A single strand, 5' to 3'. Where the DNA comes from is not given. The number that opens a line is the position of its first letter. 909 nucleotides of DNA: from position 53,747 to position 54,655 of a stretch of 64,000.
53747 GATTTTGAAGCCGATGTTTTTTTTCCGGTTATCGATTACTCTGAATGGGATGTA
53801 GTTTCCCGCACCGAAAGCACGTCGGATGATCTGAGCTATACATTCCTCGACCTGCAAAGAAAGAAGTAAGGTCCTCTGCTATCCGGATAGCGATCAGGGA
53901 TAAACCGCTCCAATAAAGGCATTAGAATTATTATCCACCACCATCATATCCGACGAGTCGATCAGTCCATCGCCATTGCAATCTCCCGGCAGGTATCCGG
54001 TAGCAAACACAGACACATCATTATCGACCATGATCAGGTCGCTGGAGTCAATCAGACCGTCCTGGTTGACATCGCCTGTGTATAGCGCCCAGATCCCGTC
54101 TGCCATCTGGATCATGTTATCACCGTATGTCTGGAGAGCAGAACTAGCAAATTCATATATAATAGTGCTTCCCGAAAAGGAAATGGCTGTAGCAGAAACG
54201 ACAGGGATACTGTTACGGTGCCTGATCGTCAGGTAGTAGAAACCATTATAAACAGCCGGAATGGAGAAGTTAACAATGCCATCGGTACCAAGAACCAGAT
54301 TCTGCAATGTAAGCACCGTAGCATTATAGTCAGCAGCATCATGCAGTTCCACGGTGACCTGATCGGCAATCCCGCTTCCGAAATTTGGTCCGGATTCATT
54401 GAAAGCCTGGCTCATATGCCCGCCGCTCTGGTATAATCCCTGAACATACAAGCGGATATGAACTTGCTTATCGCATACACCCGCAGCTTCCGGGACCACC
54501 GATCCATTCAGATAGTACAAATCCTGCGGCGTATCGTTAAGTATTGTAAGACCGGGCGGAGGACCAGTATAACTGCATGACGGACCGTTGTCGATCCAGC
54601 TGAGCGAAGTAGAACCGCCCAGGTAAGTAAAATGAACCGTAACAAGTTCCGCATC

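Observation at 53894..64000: Cluster of at least five co-oriented genes for cohesin-module surface proteins: T9SS-anchored scaffolds plus a dockerin-bearing partner, with no enzymes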

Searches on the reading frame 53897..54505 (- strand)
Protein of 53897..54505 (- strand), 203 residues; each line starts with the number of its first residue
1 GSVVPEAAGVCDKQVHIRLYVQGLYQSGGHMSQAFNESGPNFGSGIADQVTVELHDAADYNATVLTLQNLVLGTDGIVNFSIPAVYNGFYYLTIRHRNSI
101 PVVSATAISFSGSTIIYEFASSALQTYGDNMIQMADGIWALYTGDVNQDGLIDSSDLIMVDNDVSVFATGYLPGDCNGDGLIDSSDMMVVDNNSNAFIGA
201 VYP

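Call 26: search_solved_structures(query=A1, max_evalue=1, show_alignments=2)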
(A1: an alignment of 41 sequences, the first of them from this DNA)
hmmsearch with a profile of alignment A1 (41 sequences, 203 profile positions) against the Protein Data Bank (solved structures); distinct sequences matched with E-value up to 1: 37.
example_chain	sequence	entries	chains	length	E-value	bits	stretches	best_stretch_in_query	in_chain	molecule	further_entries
8x39_A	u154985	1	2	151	6.9e-07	31.9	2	137-199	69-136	Serine protease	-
8x3a_A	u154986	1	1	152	7.1e-07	31.9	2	137-199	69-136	Serine protease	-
2vn5_B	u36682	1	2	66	4.8e-05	25.9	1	141-199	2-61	ENDOGLUCANASE A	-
2b59_B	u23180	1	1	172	5.8e-05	25.6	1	127-193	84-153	Cellulosomal scaffolding protein A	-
4fl4_A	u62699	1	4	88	9.2e-05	25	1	142-199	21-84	Glycoside hydrolase family 9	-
2vn6_B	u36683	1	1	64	0.00012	24.6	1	141-199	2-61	ENDOGLUCANASE A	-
8zvk_A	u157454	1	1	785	0.00015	24.3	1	144-198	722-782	AaBgIC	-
5lxv_B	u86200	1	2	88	0.0002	23.9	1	140-190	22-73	Carbohydrate-binding protein WP_009985128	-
3kcp_A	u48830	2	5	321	0.00021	23.8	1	128-193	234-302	Cellulosomal-scaffolding protein A | Cellulosome anchoring protein cohesin region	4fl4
6kg9_A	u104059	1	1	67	0.00054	22.5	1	144-189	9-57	And cellulose-binding endoglucanase family 9 CelL ortholog dockerin domain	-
2mte_A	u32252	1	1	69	0.0006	22.3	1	144-198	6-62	Cellulose 1,4-beta-cellobiosidase (reducing end) CelS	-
1daq_A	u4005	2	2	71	0.00061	22.3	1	144-198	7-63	ENDOGLUCANASE SS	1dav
1ohz_B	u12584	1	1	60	0.0011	21.5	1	175-199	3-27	ENDO-1,4-BETA-XYLANASE Y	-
3ul4_B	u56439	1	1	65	0.0013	21.3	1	140-197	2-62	Cellulosome enzyme, dockerin type I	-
5g5d_B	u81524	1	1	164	0.0013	21.2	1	127-193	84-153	CELLULOSOMAL-SCAFFOLDING PROTEIN A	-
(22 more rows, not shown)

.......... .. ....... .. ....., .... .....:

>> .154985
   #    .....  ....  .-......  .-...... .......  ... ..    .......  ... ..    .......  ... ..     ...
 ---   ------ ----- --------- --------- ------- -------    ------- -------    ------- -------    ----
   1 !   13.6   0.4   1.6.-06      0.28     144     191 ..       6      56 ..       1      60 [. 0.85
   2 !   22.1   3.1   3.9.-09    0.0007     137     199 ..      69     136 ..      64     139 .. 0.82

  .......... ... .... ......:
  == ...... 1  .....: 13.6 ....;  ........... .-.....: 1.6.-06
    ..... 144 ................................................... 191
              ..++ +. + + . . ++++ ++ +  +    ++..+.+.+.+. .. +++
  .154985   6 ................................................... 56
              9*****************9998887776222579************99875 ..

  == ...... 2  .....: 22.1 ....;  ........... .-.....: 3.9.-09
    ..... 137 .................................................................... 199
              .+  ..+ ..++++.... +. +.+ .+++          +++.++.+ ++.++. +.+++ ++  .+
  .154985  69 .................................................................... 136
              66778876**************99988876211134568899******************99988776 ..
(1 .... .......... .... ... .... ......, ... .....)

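Call 31: find_related_loci(query=A1, collection=genome_contigs, flank=10000)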
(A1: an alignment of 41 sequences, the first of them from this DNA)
Query A1 (203 aa) in genome_contigs; peptide patterns used: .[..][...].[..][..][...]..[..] (x = any residue, [..] = any of these).
518 stretches matched a pattern; 474 encode a relative of the query (tblastn E <= 1e-3); the best 80 are kept; 69 distinct loci.
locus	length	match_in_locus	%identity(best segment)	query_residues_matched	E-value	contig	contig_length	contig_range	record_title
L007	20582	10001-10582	51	9-203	1e-65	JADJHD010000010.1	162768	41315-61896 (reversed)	MAG: Bacteroidales bacterium isolate Damh_18-Q3-R51-60_MAXAC.107 tig00004479-10-1626290, whole genome shotgun sequence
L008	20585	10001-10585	50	8-203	3e-62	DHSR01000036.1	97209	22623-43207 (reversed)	MAG TPA_asm: Bacteroidales bacterium UBA5281 UBA5281_contig_110, whole genome shotgun sequence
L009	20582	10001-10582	52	13-203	3e-61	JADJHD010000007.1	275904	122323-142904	MAG: Bacteroidales bacterium isolate Damh_18-Q3-R51-60_MAXAC.107 tig00003308-10-2748980, whole genome shotgun sequence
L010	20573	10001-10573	49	12-203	8e-60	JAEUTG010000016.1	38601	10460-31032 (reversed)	MAG: Bacteroidales bacterium isolate new MAG-323 k141_1250407, whole genome shotgun sequence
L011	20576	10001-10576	48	11-203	3e-58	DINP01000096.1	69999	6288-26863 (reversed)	MAG TPA_asm: Bacteroidales bacterium UBA5537 UBA5537_contig_872, whole genome shotgun sequence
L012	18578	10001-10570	49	13-203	3e-58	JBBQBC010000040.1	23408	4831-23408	MAG: Bacteroidales bacterium isolate Co_metawrap_1396 Cmw_1396_k141_25971800_length_23408_cov_9.0000, whole genome shotg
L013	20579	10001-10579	48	11-203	2e-57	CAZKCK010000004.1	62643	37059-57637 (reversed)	MAG TPA_asm: uncultured Bacteroidales bacterium isolate SRP272421_co2_161 genome assembly, contig: NODE_693_length_62643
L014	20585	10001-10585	52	8-203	4e-58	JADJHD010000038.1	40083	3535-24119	MAG: Bacteroidales bacterium isolate Damh_18-Q3-R51-60_MAXAC.107 tig00018152-10-397960, whole genome shotgun sequence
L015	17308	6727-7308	46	9-203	1e-57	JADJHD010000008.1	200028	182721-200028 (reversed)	MAG: Bacteroidales bacterium isolate Damh_18-Q3-R51-60_MAXAC.107 tig00003645-10-1992910, whole genome shotgun sequence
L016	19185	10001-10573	49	12-203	9e-58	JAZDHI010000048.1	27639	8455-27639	MAG: Bacteroidota bacterium isolate MEGAHIT-group-0.314 k141_13298975, whole genome shotgun sequence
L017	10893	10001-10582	47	9-203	3e-57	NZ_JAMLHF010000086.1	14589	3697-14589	MAG: Lentimicrobium sp. isolate ACE_NR_BACT3 ACE_NR_BACT3_86, whole genome shotgun sequence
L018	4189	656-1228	47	12-203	2e-57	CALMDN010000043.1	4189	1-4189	MAG TPA_asm: uncultured Bacteroidales bacterium isolate SRR8868559_bin.18_CONCOCT_v1.1_MAG genome assembly, contig: ERZ1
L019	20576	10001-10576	49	11-203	4e-57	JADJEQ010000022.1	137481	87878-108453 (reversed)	MAG: Bacteroidales bacterium isolate Bjer_18-Q3-R1-45_BAT3C.220 tig00011163-10-1377390, whole genome shotgun sequence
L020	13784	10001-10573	46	12-203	4e-57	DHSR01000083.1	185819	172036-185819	MAG TPA_asm: Bacteroidales bacterium UBA5281 UBA5281_contig_328, whole genome shotgun sequence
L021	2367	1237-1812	48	11-203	2e-57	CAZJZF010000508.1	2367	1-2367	MAG TPA_asm: uncultured Lentimicrobiaceae bacterium isolate binchicken_co245_173 genome assembly, contig: NODE_79351_len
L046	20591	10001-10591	44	1-203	2e-54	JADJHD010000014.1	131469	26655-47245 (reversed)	MAG: Bacteroidales bacterium isolate Damh_18-Q3-R51-60_MAXAC.107 tig00005158-10-1310050, whole genome shotgun sequence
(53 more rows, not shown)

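Call 36: predict_structure(alignment_id=A1)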
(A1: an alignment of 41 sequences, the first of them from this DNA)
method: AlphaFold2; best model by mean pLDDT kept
length: 203 residues; sequences in the alignment: 41
mean_pLDDT: 96.0   pTM: 0.89
mean pLDDT of the five models: 96.0, 95.9, 95.8, 95.8, 94.9
residues with pLDDT >= 90: 193; 70-90: 9; 50-70: 1; < 50: 0
segments of 3 or more residues with pLDDT < 50: none
pLDDT, mean of each block of 10 residues (from residue 1): 75 97 97 97 98 98 98 98 97 98 98 97 95 98 97 96 96 97 97 95 96
secondary structure, 60 per line:
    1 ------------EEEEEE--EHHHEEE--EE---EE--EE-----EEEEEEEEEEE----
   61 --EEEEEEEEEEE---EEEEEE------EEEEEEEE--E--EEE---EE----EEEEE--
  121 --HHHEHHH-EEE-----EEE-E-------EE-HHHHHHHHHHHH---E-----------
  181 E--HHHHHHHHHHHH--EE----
elements in order: E13-18 E25-27 E46-56 E63-73 E77-82 E89-96 E102-104 E114-118 E131-133 E139-141 H154-165 H184-195

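Call 39: search_protein_families(library=pfam, alignment_id=A3, max_evalue=0.0001)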
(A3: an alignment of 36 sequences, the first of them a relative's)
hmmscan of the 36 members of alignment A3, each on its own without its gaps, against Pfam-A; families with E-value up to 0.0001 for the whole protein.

A. member 1, L064:2145-3590:+ (481 aa): 0 families

B. families by the number of members that match (of 36 scanned): 48 families (the first 25 are shown)
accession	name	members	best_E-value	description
PF00404.24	Dockerin_1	7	6.2e-06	Dockerin type I domain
PF19190.6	BACON_2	5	5.1e-42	Viral BACON domain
PF13004.13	BACON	5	4.3e-31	Putative binding domain, N-terminal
PF18911.6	PKD_4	5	1.2e-25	PKD domain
PF13620.12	CarboxypepD_reg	5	4.6e-22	Carboxypeptidase regulatory-like domain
PF20009.4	GEVED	4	2.4e-58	GEVED domain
PF00801.26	PKD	4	2.6e-23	PKD domain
PF15902.12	Sortilin-Vps10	4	1.5e-22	Sortilin, neurotensin receptor 3,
PF19408.5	PKD_6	3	1.2e-33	PKD-like domain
PF13715.12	CarbopepD_reg_2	3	3.6e-15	CarboxypepD_reg-like domain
PF00041.27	fn3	3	4.7e-13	Fibronectin type III domain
PF02012.26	BNR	3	1.8e-12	BNR/Asp-box repeat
PF19755.4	DUF6242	3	4.8e-11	Domain of unknown function (DUF6242)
PF00246.29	Peptidase_M14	2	5e-64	Zinc carboxypeptidase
PF00431.26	CUB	2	1.9e-09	CUB domain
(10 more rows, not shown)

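Call 40: fold_search(model_id=the predicted structure, library=pdb)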
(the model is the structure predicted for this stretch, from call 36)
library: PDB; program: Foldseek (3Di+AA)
matches with E <= 10: 1072; with E <= 0.001: 11
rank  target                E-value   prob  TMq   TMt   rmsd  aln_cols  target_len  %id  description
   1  5k39_B                3.7e-06  1.00  0.50  0.64   5.3       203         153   18  THE TYPE II COHESIN DOCKERIN COMPLEX FROM CLOSTRIDIUM THERMOCELLUM (released 2017-03-29)
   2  3kcp_A                5.6e-06  1.00  0.51  0.36   5.2       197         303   17  Crystal structure of interacting Clostridium thermocellum multimodular components (released 2010-02-09)
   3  2b59_B                6.3e-06  1.00  0.48  0.60   5.8       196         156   16  The type II cohesin dockerin complex (released 2005-10-11)
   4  4wi0_B                7.2e-06  1.00  0.51  0.64   4.8       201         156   17  Crystal structure of Coh3ScaB-XDoc_M2ScaA complex: A C-terminal interface mutant of type II Cohesin-X-Dockerin complex (released 2015-10-07)
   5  4u3s_B                1.0e-05  1.00  0.52  0.64   4.8       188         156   15  Crystal structure of Coh3ScaB-XDoc_M1ScaA complex: A N-terminal interface mutant of type II Cohesin-X-Dockerin complex (released 2015-07-29)
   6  4fl4_C                1.0e-05  1.00  0.53  0.37   5.8       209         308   16  Scaffoldin conformation and dynamics revealed by a ternary complex from the Clostridium thermocellum cellulosome (released 2012-06-27)
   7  5m0y_B                1.2e-05  1.00  0.51  0.64   4.8       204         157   17  Crystal Structure of the CohScaA-XDocCipB type II complex from Clostridium thermocellum at 1.5Angstrom resolution (released 2017-09-06)
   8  5g5d_B                1.8e-05  1.00  0.52  0.65   5.0       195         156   16  Crystal Structure of the CohScaC2-XDocCipA type II complex from Clostridium thermocellum (released 2017-04-05)
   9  4fl4_L                1.9e-05  1.00  0.51  0.36   5.7       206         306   17  Scaffoldin conformation and dynamics revealed by a ternary complex from the Clostridium thermocellum cellulosome (released 2012-06-27)
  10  4fl4_I                2.0e-05  1.00  0.53  0.37   5.9       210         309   16  Scaffoldin conformation and dynamics revealed by a ternary complex from the Clostridium thermocellum cellulosome (released 2012-06-27)
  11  8qox_B                4.9e-04  1.00  0.28  0.14  12.6       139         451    9  Two-component assembly of SlaA and SlaB S-layer proteins of Sulfolobus acidocaldarius (released 2024-02-21)
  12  6yoa_B                2.1e-03  0.99  0.30  0.41   7.3       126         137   10  Lig v 1 structure and the inflammatory response to the Ole e 1 protein family (released 2020-05-13)
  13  3faw                  2.6e-03  0.95  0.22  0.07  11.4       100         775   21  Crystal Structure of the Group B Streptococcus Pullulanase SAP (released 2009-04-14)
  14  6yoa_A                3.6e-03  1.00  0.32  0.44   7.1       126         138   10  Lig v 1 structure and the inflammatory response to the Ole e 1 protein family (released 2020-05-13)
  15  4iyk                  4.5e-03  0.99  0.29  0.29   4.9       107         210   12  Crystal structure of a putative carbohydrate binding protein (BACUNI_04699) from Bacteroides uniformis ATCC 8492 at 2.00 (released 2013-02-20)
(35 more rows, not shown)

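Call 49: search_protein_representatives(alignment_id=A1)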
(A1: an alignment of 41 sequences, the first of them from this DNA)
Query: 41 sequences, 203 profile positions. Proteins with E-value up to 0.001 (for the whole library): 17414; up to 1e-10: 9308; up to 1e-30: 2943. The best 150 are listed.
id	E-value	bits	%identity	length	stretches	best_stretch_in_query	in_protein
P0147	2.8e-126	434.9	-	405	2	11-203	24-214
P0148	8.2e-124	426.8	-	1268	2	11-203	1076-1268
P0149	1.2e-88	312.0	-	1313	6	43-194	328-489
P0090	6.7e-83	293.3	-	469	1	7-203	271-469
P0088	5.7e-82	290.2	-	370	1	4-203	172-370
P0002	1.6e-80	285.5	-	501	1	10-203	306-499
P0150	3.7e-80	284.3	-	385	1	9-203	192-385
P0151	8.0e-80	283.2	-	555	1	10-203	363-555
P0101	5.3e-79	280.5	-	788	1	9-203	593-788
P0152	6.9e-79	280.2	-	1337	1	9-203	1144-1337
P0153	1.8e-78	278.8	-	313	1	9-203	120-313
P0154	6.5e-78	277.0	-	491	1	16-203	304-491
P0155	8.5e-78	276.6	-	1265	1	12-203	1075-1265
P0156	9.1e-78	276.5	-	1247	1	7-203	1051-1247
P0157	1.1e-77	276.2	-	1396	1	3-203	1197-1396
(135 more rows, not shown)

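Call 90: search_protein_families(library=pfam, proteins=[L046:10616-12688:+, L046:9515-10594:+], max_evalue=0.001)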
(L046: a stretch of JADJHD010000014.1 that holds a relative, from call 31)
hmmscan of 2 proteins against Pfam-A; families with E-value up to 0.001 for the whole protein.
L046:10616-12688:+ (690 aa): 5 families
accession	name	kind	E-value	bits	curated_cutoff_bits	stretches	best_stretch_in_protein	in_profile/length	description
PF16561.11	AMPK1_CBM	-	7.6e-18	65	26.8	0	285-331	12-56/85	Glycogen recognition site of AMP-activated protein kinase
PF02922.24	CBM_48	-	1.1e-16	61.3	22.4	0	171-220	20-72/83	Carbohydrate-binding module 48 (Isoamylase N-terminal domain)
PF00963.24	Cohesin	-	3.8e-10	40.5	24.1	1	23-132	2-116/139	Cohesin domain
PF00686.25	CBM_20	-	2.6e-08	34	23.3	0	383-447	2-72/97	Starch binding domain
PF22058.2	X25_BaPul_like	-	0.00019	21.9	27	0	402-435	10-45/87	Pullulanase X25 domain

L046:9515-10594:+ (359 aa): 2 families
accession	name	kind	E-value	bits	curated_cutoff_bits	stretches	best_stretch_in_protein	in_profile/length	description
PF00963.24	Cohesin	-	2.2e-08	34.8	24.1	1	33-165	1-137/139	Cohesin domain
PF00404.24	Dockerin_1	-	4.8e-05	23.9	22.9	0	330-350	2-22/57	Dockerin type I domain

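Call 92: search_protein_families(library=pfam, alignment_id=A5, max_evalue=0.00001)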
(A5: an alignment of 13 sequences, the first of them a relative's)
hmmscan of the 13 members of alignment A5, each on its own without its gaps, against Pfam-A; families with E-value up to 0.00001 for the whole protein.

A. member 1, L007:5522-10585:+ (1687 aa): 3 families
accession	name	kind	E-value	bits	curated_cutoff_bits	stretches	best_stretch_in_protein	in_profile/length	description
PF19190.6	BACON_2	-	1.4e-48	163.2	25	5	1412-1494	2-93/94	Viral BACON domain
PF13004.13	BACON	-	1.9e-35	121.1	25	5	1179-1235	2-61/61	Putative binding domain, N-terminal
PF00629.30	MAM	-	8.2e-06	26.2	26.4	0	751-890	11-153/158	MAM domain, meprin/A5/mu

B. families by the number of members that match (of 13 scanned): 14 families
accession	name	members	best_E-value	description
PF19190.6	BACON_2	3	1.4e-48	Viral BACON domain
PF13004.13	BACON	3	1.9e-35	Putative binding domain, N-terminal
PF18911.6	PKD_4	3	2.3e-31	PKD domain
PF20009.4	GEVED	2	1.4e-58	GEVED domain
PF00801.26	PKD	2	3.8e-27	PKD domain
PF00041.27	fn3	2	7e-12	Fibronectin type III domain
PF23166.1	Ig_N_CWD1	1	1.9e-12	Alpha-glucan water dikinase 1 Ig-like N-terminal domain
PF03065.20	Glyco_hydro_57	1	6.1e-12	Glycosyl hydrolase family 57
PF13365.12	Trypsin_2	1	4e-09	Trypsin-like peptidase domain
PF00431.26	CUB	1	9.7e-08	CUB domain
PF00404.24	Dockerin_1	1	1.2e-06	Dockerin type I domain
PF00686.25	CBM_20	1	4e-06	Starch binding domain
PF21471.3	Reelin_subrepeat-B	1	4.9e-06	Reelin subrepeat B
PF00629.30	MAM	1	8.2e-06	MAM domain, meprin/A5/mu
